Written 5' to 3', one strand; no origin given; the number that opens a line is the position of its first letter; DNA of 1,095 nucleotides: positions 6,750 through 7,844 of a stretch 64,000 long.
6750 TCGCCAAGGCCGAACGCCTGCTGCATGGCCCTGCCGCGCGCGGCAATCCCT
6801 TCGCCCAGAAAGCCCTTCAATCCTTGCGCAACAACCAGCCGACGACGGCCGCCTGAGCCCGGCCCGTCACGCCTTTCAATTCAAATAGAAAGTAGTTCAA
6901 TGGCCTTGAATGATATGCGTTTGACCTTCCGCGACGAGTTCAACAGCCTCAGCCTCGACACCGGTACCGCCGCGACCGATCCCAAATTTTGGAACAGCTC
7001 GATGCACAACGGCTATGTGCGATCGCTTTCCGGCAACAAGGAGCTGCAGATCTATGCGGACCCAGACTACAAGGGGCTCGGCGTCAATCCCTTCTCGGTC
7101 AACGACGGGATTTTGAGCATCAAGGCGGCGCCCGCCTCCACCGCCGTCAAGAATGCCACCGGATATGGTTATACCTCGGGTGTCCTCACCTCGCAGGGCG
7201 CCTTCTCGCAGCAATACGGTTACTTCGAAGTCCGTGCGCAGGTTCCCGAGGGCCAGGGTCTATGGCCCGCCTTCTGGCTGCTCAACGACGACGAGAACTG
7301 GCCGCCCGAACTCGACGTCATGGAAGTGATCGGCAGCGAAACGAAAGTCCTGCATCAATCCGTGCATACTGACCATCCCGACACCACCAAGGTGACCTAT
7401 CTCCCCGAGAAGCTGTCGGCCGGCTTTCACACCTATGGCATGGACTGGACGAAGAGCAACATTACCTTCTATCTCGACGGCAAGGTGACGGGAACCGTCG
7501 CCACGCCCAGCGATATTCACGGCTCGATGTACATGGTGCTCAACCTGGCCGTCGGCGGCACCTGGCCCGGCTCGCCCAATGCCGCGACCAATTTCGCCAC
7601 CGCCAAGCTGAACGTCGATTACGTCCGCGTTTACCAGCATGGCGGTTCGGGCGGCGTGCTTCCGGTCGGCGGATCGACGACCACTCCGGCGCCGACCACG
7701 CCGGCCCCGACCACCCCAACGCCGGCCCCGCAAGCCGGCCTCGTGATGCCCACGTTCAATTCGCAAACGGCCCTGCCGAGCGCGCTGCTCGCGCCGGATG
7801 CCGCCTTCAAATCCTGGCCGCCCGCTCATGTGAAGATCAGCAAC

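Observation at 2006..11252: Self-contained type I secretion cassette: HlyB-type ABC transporter, HlyD adaptor, a Sel1-repeat protein and two tandem GH16-RTX glycanase cargos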

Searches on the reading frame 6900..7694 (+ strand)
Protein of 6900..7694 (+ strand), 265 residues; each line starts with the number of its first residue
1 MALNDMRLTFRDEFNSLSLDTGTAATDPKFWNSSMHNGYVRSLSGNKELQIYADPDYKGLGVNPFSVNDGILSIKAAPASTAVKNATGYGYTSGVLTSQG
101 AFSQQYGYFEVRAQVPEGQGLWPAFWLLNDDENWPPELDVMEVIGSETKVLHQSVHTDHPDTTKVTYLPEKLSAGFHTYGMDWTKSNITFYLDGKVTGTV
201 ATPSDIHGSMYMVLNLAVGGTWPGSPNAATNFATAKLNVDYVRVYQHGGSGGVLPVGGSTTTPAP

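Call 66: search_solved_structures(query=window:6900-7694:+, max_evalue=0.001, show_alignments=1)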
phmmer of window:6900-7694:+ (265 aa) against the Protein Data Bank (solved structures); distinct sequences matched with E-value up to 0.001: 58.
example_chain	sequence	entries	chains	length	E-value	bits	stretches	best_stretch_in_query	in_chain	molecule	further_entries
4dfs_A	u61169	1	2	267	1.4e-33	119.4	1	24-246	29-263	Glycoside hydrolase, family 16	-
3azx_A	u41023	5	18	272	2e-33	118.9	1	24-247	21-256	Laminarinase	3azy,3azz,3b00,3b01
9voq_A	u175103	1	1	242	4.1e-31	111.4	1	82-250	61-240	Beta-1,3-glucanase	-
9voo_A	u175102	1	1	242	8.1e-31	110.4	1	82-250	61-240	Hydrolase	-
9vmv_A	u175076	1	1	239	1e-30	110.1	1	82-248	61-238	Beta-1,3-glucanase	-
2hyk_A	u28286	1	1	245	1.4e-30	109.6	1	8-248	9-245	Beta-1,3-glucanase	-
3atg_A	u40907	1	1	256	1.2e-29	106.6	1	82-257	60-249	GLUCANASE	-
5wut_A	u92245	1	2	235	9.9e-29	103.6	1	27-246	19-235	ULam111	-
2vy0_A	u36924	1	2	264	2.6e-27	98.9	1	26-246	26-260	ENDO-BETA-1,3-GLUCANASE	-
6jh5_A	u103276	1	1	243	6e-27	97.7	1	84-247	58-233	LamCAT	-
6xof_A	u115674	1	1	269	1.1e-26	96.8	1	4-246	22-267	GH16 family protein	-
6jhj_A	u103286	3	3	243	3.4e-26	95.3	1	84-247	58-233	LamCAT | laminarinase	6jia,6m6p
6xqf_A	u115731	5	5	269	5e-26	94.7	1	4-246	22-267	GH16 family protein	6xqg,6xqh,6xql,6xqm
7wwc_A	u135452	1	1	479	1.4e-24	89.9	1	45-246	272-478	beta-1,3(4)-glucanase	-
7ww4_A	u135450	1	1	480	1.4e-24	89.9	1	45-246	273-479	beta-1,3(4)-glucanase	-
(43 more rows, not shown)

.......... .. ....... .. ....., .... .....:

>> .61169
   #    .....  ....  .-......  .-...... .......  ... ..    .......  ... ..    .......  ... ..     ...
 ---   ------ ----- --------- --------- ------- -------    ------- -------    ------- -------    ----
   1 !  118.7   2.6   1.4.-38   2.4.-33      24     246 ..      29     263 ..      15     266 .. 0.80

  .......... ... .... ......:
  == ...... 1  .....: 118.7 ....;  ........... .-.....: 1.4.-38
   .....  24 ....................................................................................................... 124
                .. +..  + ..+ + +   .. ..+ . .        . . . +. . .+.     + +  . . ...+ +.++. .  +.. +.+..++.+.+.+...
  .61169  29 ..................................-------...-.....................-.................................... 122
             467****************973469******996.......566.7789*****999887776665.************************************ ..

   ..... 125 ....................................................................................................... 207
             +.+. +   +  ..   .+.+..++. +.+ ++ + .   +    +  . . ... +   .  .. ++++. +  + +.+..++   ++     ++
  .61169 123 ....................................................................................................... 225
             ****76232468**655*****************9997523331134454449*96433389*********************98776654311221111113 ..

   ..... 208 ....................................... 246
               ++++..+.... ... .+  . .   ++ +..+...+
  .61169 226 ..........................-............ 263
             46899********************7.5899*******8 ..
